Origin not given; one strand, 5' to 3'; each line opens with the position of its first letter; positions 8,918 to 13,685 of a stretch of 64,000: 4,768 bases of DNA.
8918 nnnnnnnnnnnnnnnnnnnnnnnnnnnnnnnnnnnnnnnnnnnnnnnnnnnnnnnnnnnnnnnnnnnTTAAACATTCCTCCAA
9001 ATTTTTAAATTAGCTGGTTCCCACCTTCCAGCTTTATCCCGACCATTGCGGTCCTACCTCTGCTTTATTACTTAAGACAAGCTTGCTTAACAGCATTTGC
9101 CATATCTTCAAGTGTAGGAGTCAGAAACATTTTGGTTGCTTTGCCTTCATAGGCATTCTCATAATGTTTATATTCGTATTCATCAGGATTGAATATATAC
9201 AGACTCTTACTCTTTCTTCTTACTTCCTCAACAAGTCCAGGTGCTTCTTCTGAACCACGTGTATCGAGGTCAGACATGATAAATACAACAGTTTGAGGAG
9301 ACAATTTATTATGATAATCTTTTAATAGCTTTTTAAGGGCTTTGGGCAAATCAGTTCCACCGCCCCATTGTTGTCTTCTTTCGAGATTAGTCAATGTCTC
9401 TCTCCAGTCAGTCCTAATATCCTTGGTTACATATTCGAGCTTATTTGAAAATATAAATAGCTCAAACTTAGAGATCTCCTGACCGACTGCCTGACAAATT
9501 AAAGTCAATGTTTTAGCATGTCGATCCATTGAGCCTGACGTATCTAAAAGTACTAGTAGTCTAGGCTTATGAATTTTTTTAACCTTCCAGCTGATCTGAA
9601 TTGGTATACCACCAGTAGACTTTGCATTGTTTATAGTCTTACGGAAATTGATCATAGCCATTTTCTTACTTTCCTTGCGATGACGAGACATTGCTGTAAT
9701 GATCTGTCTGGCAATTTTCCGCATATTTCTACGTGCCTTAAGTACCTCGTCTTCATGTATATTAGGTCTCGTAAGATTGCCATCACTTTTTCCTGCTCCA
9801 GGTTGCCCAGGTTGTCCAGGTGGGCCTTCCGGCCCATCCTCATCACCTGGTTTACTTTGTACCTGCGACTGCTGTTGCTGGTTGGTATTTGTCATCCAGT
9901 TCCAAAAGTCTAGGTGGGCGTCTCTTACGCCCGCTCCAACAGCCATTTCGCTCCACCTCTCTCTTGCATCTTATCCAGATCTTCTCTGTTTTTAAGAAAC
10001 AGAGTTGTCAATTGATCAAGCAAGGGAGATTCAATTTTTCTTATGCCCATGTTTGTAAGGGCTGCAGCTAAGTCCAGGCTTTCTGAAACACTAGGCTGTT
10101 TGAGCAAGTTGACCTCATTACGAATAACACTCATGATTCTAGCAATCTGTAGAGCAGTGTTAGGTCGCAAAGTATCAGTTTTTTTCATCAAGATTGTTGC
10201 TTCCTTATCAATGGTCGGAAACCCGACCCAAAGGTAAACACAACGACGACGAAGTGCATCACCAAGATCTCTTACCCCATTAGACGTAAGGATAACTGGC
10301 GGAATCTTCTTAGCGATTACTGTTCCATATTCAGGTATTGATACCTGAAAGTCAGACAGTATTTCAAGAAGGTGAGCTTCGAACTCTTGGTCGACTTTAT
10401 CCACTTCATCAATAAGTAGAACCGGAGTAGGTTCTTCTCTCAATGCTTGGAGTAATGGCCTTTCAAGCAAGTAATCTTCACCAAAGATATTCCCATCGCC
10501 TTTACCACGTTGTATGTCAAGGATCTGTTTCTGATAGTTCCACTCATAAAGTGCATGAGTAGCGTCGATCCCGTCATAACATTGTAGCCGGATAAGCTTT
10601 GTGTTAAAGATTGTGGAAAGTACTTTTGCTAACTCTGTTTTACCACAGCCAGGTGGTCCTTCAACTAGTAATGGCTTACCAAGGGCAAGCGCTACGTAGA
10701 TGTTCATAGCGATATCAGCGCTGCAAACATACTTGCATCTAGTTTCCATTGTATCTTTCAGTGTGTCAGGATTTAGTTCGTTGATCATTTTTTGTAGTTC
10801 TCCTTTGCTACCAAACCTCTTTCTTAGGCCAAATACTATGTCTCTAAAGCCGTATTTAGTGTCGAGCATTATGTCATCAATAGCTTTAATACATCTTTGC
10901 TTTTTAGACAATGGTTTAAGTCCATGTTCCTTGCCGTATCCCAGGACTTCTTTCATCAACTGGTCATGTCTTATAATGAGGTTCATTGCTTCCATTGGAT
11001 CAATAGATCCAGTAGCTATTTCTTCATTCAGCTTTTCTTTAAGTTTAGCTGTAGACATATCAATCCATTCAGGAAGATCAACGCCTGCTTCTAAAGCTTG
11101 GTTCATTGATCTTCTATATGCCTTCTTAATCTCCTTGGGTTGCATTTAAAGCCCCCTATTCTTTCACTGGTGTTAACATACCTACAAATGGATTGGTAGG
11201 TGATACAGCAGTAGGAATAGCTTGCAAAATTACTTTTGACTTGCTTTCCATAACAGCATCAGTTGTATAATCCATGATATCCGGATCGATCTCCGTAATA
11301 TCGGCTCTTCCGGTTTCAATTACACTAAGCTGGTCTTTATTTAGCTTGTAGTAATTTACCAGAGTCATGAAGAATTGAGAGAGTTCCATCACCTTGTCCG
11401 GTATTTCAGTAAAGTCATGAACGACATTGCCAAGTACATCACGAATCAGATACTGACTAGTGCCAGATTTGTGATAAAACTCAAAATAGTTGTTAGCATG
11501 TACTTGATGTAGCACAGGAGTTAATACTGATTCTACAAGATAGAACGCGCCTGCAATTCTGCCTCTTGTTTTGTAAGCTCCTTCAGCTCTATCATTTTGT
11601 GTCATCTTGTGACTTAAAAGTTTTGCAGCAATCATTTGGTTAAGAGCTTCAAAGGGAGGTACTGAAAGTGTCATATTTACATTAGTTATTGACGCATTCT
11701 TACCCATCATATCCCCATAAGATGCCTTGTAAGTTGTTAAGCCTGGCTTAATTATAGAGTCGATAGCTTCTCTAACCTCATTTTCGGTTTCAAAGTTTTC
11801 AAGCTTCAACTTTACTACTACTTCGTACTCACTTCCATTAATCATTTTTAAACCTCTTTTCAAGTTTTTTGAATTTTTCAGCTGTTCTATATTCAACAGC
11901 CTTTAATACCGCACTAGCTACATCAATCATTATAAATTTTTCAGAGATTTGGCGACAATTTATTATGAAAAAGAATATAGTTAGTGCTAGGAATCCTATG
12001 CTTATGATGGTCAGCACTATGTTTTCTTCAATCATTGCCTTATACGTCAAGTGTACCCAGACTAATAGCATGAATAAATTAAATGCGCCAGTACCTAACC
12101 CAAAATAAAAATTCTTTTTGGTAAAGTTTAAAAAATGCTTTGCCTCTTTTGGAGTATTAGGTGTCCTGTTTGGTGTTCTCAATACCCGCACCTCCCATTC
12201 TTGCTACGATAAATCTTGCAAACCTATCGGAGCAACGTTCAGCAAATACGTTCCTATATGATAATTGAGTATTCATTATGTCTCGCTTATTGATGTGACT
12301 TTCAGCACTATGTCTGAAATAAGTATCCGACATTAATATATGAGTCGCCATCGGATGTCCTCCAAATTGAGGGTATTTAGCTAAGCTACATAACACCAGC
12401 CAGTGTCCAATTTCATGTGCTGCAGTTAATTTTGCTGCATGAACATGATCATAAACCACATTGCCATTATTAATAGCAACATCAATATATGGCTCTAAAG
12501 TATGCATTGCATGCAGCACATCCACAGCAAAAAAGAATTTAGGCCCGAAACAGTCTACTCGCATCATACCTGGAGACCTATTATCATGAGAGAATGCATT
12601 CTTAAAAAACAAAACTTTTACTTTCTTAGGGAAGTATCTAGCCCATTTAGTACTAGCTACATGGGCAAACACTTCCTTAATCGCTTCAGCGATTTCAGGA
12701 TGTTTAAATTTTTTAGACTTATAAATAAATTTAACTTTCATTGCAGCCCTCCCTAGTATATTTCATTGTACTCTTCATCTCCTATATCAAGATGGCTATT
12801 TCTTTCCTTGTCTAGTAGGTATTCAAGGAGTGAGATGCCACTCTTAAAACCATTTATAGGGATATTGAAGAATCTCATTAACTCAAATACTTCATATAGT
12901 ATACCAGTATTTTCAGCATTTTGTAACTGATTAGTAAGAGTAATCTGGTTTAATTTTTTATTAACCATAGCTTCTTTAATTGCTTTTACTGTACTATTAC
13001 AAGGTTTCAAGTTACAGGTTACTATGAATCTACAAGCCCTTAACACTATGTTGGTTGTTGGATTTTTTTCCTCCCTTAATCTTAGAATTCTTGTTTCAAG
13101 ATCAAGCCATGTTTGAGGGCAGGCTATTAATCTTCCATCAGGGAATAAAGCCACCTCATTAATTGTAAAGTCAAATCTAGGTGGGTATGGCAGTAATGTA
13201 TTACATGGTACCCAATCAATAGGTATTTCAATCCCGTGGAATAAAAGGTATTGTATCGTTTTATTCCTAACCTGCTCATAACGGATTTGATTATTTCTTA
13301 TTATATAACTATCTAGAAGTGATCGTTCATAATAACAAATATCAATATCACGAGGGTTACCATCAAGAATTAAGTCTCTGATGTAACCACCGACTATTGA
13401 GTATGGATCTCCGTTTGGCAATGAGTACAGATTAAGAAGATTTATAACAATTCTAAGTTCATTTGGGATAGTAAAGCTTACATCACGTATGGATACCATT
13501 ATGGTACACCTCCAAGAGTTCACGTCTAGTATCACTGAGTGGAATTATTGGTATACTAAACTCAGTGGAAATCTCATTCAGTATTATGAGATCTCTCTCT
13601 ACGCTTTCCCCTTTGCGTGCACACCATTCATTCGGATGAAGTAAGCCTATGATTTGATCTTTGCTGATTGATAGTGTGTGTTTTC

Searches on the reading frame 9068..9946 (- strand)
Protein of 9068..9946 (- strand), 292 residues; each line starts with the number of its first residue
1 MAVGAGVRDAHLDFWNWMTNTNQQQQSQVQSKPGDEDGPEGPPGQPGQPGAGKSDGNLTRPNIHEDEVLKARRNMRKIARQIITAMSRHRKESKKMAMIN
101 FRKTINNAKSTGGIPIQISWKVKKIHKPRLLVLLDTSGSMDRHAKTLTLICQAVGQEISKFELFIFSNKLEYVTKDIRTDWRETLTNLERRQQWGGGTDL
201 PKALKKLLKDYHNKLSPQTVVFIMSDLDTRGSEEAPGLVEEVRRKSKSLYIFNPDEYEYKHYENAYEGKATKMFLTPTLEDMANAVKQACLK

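Call 88: search_protein_families(library=pfam, proteins=[window:9068-9946:-], max_evalue=0.001)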
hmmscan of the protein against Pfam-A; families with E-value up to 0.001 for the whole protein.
window:9068-9946:- (292 aa): 3 families
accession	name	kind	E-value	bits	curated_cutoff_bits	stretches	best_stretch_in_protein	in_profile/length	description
PF05762.20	VWA_CoxE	-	6.3e-32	111.2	26.4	1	77-265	4-199/222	VWA domain containing CoxE-like protein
PF13519.12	VWA_2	-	6.3e-06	27.2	27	1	130-226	1-105/107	von Willebrand factor type A domain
PF13768.12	VWA_3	-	0.00068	20.2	27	0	130-243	3-123/155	von Willebrand factor type A domain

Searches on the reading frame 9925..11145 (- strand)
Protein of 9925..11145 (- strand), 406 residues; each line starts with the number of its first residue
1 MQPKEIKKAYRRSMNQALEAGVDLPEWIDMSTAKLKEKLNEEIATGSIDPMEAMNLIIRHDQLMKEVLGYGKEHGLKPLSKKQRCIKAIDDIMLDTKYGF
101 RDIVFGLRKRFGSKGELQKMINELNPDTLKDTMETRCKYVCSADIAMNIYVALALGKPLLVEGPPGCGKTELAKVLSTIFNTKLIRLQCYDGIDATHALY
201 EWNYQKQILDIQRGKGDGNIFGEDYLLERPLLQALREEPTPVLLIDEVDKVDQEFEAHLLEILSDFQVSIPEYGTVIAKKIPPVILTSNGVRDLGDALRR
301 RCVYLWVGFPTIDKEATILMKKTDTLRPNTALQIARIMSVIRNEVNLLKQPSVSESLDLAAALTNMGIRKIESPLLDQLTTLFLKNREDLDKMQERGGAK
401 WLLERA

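Call 10: search_protein_families(library=phrogs, proteins=[window:9925-11145:-])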
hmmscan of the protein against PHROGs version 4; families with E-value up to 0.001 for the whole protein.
window:9925-11145:- (406 aa): 9 families
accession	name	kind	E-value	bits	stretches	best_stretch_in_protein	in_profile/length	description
phrog_168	-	DNA, RNA and nucleotide metabolism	3.9e-09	37.6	1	145-316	31-164/314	clamp loader of DNA polymerase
phrog_4871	-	other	1.6e-08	34.4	0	231-295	560-624/764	ATP-dependent protease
phrog_3757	-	unknown function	8.9e-08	32.9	1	148-191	120-161/367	-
phrog_16448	-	other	1.4e-06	27.9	1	147-303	440-586/680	ATPase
phrog_249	-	moron, auxiliary metabolic gene and host takeover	2.3e-06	28.2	0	150-197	123-168/380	porphyrin biosynthesis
phrog_10401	-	other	1e-05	25.5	1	127-188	436-492/667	ATPase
phrog_11838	-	DNA, RNA and nucleotide metabolism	0.00032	21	0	159-258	43-117/420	clamp loader of DNA polymerase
phrog_7485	-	unknown function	0.00034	20.7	1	160-191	231-262/430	-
phrog_9172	-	unknown function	0.00085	19.3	0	159-191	110-142/509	-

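Call 11: search_protein_families(library=pfam, proteins=[window:9925-11145:-])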
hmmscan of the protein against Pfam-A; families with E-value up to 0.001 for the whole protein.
window:9925-11145:- (406 aa): 7 families
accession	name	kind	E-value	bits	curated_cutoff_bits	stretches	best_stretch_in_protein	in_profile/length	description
PF07728.20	AAA_5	-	8.8e-13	48.9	22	1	159-302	2-139/139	AAA domain (dynein-related subfamily)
PF00004.35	AAA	-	7.8e-12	46.2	21.2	1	160-302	2-123/131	ATPase family associated with various cellular activities (AAA)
PF07724.20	AAA_2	-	4e-09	37.1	27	1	160-289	7-124/166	AAA domain (Cdc48 subfamily)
PF13401.12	AAA_22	-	5.5e-06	27.2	27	1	159-265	8-113/130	AAA domain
PF07726.17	AAA_3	-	6.1e-06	26.6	27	0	159-291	2-113/131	ATPase family associated with various cellular activities (AAA)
PF05496.18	RuvB_N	-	8.2e-06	26.1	27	0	159-183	36-60/159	Holliday junction DNA helicase RuvB P-loop domain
PF01078.27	Mg_chelatase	-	0.00082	19.3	20.3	0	148-181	14-47/207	Magnesium chelatase, subunit ChlI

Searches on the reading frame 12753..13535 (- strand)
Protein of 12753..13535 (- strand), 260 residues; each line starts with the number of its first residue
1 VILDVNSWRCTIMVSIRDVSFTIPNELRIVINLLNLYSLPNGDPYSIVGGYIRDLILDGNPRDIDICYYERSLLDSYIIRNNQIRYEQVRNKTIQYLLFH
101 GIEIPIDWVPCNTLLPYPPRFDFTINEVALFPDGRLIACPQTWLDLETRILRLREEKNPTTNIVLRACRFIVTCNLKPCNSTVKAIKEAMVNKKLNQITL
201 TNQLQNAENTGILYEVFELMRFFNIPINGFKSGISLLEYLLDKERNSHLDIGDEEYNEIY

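Call 88: search_protein_families(library=pfam, proteins=[window:12753-13535:-], max_evalue=0.001)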
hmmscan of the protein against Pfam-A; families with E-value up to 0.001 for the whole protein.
window:12753-13535:- (260 aa): 1 family
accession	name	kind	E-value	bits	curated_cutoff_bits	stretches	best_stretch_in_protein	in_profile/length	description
PF01743.26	PolyA_pol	-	0.00037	21.3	23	0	47-69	3-25/126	Poly A polymerase head domain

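Call 91: search_protein_families(library=phrogs, proteins=[window:12753-13535:-], max_evalue=0.001)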
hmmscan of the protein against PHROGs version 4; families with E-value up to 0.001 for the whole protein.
window:12753-13535:- (260 aa): 3 families
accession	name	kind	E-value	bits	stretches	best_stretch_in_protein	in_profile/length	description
phrog_2244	-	DNA, RNA and nucleotide metabolism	1.6e-09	38.7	1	120-199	91-172/392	tRNA nucleotidyltransferase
phrog_24229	-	DNA, RNA and nucleotide metabolism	5.4e-07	30.3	0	120-211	111-208/245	tRNA nucleotidyltransferase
phrog_1614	-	DNA, RNA and nucleotide metabolism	3.4e-06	27.9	1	47-137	39-154/268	nucleotidyltransferase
